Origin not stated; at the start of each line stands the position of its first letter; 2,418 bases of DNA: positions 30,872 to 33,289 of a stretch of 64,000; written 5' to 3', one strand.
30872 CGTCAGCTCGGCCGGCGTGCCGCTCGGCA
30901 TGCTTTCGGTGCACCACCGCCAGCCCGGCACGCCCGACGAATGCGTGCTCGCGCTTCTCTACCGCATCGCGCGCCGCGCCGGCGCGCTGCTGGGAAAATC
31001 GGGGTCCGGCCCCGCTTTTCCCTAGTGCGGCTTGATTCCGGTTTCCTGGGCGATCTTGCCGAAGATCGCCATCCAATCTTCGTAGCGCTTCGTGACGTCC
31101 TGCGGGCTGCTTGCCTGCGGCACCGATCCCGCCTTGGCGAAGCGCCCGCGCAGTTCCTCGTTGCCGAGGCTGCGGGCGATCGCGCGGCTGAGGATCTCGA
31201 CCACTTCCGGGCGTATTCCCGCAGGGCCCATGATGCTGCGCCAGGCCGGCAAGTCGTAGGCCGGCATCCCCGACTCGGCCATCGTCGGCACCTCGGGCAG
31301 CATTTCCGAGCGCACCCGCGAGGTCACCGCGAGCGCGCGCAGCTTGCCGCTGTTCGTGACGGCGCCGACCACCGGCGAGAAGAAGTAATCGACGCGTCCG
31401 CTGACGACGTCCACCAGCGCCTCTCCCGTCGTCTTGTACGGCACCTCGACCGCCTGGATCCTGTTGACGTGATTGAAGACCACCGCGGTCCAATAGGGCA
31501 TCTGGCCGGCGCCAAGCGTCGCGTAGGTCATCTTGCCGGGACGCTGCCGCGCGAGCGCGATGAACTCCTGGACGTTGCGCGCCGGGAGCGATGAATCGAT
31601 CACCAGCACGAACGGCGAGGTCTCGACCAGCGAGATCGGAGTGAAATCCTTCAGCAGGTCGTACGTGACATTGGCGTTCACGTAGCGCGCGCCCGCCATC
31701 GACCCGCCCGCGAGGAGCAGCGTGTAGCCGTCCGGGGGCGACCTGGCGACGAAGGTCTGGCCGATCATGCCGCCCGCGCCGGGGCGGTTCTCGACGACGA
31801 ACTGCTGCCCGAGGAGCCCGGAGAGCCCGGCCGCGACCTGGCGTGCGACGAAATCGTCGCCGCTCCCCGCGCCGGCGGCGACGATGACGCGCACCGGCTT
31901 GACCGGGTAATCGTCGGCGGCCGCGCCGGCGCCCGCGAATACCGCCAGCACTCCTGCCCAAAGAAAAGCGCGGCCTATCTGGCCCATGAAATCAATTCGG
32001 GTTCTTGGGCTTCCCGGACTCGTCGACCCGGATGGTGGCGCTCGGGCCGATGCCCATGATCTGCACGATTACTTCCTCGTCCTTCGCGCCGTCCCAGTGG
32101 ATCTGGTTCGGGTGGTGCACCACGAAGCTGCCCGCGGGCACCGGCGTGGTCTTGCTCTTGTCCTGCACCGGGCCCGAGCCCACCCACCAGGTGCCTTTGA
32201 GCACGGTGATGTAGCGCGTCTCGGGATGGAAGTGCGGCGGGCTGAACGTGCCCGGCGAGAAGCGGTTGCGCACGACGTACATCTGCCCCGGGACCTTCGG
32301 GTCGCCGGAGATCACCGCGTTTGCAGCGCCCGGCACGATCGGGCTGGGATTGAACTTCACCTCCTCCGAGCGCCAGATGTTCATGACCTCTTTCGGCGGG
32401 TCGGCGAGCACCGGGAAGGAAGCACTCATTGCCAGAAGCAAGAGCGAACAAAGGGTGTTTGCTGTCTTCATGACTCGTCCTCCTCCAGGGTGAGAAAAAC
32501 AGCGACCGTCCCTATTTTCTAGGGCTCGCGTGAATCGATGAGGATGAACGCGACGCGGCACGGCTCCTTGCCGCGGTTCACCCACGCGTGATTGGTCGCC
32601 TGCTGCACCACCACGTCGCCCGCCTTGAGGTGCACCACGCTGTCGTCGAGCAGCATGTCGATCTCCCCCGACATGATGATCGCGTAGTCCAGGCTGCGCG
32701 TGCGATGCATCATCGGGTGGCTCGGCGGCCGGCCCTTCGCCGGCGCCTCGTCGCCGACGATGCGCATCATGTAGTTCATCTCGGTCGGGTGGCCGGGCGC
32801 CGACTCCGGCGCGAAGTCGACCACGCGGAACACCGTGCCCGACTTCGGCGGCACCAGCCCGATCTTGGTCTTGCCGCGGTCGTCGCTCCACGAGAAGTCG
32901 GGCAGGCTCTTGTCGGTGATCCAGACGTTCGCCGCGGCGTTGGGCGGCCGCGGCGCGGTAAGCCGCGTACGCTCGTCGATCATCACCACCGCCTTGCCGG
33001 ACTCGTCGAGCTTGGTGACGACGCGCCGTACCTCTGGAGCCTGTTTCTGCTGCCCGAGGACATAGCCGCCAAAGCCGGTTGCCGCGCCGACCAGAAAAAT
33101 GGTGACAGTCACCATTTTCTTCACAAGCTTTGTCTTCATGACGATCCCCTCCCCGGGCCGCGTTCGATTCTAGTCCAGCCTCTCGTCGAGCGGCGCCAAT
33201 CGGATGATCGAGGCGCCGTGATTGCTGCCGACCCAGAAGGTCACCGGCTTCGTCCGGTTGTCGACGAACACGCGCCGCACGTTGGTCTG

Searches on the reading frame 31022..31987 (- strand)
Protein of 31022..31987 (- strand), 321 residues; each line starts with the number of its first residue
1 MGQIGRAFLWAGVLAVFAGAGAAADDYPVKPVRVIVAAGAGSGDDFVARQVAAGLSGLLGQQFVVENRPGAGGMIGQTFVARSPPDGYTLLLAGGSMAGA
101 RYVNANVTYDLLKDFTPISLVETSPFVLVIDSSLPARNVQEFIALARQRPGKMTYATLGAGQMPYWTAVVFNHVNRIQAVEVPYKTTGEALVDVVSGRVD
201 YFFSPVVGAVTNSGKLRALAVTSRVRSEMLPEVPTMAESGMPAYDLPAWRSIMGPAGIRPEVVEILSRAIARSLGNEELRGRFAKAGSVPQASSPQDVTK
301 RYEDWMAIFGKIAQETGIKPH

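Call 4: search_protein_families(library=pfam, proteins=[window:31022-31987:-], max_evalue=0.01)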
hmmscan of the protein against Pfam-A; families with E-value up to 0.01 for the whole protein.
window:31022-31987:- (321 aa): 1 family
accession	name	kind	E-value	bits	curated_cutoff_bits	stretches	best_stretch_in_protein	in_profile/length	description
PF03401.19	TctC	-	5.3e-59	200.4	27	1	47-317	1-273/274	Tripartite tricarboxylate transporter family receptor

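Call 5: search_protein_families(library=ncbifam, proteins=[window:31022-31987:-], max_evalue=0.01)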
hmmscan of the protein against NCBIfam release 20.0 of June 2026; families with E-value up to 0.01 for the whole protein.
window:31022-31987:- (321 aa): 0 families

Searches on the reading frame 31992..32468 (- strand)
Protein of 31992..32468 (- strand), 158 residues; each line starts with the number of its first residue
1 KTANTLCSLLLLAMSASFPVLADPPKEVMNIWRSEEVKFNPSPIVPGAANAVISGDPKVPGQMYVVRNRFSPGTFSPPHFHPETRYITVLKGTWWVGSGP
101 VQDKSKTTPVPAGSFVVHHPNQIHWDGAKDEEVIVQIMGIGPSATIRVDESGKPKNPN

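Call 4: search_protein_families(library=pfam, proteins=[window:31992-32468:-], max_evalue=0.01)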
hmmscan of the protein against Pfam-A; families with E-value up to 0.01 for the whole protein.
window:31992-32468:- (158 aa): 3 families
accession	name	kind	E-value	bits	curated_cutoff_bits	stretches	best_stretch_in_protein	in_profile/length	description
PF12973.13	Cupin_7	-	0.00014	22.1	27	1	65-140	35-101/105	ChrR Cupin-like domain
PF07883.17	Cupin_2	-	0.00018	21.6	27.2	1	69-125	4-55/70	Cupin domain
PF00190.28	Cupin_1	-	0.00076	19.5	22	1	62-142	32-115/151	Cupin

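Call 5: search_protein_families(library=ncbifam, proteins=[window:31992-32468:-], max_evalue=0.01)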
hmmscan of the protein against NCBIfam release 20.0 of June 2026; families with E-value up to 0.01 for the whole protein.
window:31992-32468:- (158 aa): 1 family
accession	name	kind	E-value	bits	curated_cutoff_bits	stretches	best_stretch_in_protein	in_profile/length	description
NF049940.1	MandnitrLy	equivalog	3e-08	33.6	140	1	57-137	29-105/130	(R)-mandelonitrile lyase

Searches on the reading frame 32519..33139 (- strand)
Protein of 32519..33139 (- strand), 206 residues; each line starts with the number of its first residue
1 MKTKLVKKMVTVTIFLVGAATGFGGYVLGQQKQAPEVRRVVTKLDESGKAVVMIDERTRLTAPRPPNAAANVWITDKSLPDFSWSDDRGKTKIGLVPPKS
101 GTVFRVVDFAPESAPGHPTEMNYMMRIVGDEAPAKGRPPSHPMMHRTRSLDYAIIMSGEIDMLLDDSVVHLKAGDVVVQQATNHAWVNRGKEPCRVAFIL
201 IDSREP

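Call 4: search_protein_families(library=pfam, proteins=[window:32519-33139:-], max_evalue=0.01)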
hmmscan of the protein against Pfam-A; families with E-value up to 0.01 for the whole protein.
window:32519-33139:- (206 aa): 1 family
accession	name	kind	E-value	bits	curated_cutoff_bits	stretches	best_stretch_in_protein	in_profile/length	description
PF07883.17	Cupin_2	-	2.5e-08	33.9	27.2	1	142-199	13-69/70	Cupin domain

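Call 5: search_protein_families(library=ncbifam, proteins=[window:32519-33139:-], max_evalue=0.01)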
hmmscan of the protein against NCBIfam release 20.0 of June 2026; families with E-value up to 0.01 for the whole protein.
window:32519-33139:- (206 aa): 0 families
